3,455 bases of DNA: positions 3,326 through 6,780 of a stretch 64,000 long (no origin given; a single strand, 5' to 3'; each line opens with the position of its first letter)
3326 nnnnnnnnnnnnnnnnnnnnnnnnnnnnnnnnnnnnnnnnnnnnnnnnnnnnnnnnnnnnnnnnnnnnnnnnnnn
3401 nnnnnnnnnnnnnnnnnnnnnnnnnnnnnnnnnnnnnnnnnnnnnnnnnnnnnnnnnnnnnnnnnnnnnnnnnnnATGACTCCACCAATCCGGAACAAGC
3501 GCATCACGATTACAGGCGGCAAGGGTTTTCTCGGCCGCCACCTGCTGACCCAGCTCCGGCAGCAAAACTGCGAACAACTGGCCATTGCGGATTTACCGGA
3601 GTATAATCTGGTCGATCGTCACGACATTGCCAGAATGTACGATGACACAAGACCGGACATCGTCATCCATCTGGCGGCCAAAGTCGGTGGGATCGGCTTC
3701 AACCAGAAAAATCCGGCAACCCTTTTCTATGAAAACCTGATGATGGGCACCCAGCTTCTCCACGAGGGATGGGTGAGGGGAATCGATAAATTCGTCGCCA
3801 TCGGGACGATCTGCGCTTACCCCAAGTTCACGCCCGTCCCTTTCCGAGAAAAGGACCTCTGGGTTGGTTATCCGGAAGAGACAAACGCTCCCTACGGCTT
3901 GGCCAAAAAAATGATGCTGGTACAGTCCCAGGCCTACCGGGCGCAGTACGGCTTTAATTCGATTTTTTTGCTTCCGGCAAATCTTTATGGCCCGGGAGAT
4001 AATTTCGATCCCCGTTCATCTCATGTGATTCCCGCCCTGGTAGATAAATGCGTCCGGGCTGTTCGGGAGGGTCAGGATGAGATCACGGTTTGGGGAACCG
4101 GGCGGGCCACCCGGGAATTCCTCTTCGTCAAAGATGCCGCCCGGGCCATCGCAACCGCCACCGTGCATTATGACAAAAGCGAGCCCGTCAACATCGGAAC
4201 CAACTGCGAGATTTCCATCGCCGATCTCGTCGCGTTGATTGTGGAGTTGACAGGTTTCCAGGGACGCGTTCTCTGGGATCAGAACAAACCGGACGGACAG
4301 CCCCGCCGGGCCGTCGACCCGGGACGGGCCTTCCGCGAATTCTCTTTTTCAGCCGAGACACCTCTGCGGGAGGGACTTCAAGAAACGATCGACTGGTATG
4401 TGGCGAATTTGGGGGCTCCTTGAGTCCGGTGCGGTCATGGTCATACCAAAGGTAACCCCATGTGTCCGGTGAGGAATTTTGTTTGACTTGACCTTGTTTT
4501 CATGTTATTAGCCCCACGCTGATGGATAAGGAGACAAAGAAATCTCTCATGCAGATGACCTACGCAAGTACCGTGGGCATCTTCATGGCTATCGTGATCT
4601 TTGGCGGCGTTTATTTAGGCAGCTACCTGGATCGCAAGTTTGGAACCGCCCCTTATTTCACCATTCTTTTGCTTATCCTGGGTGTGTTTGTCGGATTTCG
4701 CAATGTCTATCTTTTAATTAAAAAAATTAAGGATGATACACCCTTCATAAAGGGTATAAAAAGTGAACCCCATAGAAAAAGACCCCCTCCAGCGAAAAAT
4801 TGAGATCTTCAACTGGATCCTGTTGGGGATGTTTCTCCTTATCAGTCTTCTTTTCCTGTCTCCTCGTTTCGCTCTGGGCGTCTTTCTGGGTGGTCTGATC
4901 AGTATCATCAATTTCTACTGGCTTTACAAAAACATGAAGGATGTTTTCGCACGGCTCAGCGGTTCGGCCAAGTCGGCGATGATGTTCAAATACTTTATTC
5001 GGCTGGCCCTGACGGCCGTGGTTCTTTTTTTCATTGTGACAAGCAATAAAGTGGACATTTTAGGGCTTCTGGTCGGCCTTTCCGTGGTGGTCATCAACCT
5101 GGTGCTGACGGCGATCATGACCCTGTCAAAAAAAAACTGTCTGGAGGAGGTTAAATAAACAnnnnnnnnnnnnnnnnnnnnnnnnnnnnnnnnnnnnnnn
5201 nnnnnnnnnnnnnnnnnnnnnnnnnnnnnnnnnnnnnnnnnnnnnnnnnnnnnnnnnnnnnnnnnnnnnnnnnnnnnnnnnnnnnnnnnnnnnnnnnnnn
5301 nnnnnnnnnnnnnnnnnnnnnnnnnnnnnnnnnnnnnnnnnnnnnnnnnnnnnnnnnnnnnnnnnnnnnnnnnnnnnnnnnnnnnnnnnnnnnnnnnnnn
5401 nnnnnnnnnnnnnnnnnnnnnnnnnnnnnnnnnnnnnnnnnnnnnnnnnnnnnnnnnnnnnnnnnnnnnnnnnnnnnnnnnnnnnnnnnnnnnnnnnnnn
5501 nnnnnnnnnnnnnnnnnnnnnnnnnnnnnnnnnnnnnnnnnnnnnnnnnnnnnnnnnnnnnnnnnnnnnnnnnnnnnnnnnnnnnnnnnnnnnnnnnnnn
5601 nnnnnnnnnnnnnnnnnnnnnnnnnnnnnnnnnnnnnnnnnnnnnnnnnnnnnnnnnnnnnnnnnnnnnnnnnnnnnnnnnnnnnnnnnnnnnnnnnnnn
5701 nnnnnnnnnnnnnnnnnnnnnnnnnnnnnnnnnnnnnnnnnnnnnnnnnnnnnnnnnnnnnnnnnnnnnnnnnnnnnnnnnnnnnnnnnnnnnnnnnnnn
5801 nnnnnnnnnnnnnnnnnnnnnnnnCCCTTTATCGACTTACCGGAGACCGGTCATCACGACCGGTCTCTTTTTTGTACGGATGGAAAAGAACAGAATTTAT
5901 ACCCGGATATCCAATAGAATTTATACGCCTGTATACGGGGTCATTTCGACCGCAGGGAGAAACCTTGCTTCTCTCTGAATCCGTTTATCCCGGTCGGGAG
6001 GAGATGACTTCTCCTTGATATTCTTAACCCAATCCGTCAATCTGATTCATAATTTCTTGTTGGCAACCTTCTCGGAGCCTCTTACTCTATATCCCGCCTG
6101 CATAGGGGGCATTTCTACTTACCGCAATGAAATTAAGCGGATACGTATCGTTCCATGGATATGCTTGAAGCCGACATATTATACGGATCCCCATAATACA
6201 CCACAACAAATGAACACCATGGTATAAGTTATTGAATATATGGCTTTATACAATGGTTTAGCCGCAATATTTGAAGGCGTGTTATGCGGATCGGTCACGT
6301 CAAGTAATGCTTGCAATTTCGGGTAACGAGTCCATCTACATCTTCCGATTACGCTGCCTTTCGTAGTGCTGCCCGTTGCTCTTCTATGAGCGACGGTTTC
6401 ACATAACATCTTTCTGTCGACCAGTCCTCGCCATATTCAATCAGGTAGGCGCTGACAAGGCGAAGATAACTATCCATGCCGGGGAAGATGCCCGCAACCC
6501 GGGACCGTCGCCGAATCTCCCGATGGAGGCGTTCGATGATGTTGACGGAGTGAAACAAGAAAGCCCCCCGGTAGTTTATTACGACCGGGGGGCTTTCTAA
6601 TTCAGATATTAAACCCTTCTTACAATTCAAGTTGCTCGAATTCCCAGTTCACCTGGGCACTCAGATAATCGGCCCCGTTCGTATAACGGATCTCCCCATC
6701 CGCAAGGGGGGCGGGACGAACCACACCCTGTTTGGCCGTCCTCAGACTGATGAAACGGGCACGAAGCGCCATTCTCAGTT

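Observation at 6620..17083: Six co-linear redox genes (Etf, membrane oxidoreductase, NuoEF-like, chimeric flavoprotein) form a 10.5-kb same-strand block bounded by terminators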

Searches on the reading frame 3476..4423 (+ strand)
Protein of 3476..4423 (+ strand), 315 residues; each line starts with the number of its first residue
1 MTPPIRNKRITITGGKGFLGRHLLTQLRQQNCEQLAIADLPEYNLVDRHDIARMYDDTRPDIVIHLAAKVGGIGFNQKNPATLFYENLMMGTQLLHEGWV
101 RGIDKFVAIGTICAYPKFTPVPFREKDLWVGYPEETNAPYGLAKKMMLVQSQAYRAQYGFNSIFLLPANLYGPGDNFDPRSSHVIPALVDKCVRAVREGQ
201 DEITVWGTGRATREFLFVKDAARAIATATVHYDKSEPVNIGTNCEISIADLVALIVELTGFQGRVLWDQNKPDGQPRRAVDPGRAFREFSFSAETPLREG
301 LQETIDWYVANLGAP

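Call 60: search_protein_families(library=pfam, proteins=[window:3476-4423:+], max_evalue=0.00001)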
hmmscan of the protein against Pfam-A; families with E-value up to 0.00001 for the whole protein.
window:3476-4423:+ (315 aa): 4 families
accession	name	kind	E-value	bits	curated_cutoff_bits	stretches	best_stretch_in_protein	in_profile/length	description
PF01370.27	Epimerase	-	1.4e-52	179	20.9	1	10-241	1-240/240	NAD dependent epimerase/dehydratase family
PF16363.11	GDP_Man_Dehyd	-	1.4e-22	81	27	1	42-303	58-331/332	GDP-mannose 4,6 dehydratase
PF04321.23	RmlD_sub_bind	-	8.4e-09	35.3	27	1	9-68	2-60/287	RmlD substrate binding domain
PF02719.21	Polysacc_synt_2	-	6.7e-07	29.2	20.2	0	10-46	1-37/293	Polysaccharide biosynthesis protein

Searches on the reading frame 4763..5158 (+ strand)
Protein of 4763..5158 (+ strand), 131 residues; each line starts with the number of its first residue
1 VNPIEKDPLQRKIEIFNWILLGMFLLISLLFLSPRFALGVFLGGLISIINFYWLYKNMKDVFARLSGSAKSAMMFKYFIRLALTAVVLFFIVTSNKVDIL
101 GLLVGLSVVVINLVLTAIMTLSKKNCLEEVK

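Call 60: search_protein_families(library=pfam, proteins=[window:4763-5158:+], max_evalue=0.00001)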
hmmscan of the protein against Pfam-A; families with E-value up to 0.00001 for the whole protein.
window:4763-5158:+ (131 aa): 1 family
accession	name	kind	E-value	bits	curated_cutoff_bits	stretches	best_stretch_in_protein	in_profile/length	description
PF03899.21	ATP-synt_I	-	4.4e-19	69.2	25.1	1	13-107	2-99/99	ATP synthase I chain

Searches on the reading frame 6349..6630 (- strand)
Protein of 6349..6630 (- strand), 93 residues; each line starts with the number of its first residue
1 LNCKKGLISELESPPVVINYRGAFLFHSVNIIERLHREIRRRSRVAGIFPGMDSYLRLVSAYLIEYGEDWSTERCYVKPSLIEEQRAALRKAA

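Call 3: search_protein_families(library=pfam, proteins=[window:6349-6630:-])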
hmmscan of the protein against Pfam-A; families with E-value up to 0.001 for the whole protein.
window:6349-6630:- (93 aa): 1 family
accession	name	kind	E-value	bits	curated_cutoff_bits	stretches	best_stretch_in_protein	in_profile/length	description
PF00872.24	Transposase_mut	-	1.2e-09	38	21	1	27-71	333-377/379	Transposase, Mutator family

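Call 4: search_protein_families(library=ncbifam, proteins=[window:6349-6630:-])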
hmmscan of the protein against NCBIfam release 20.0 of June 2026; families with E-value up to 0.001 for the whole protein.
window:6349-6630:- (93 aa): 1 family
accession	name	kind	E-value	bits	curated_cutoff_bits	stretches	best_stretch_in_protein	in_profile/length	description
NF033543.2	transpos_IS256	equivalog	3.8e-07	29.4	150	1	27-65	298-337/338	IS256 family transposase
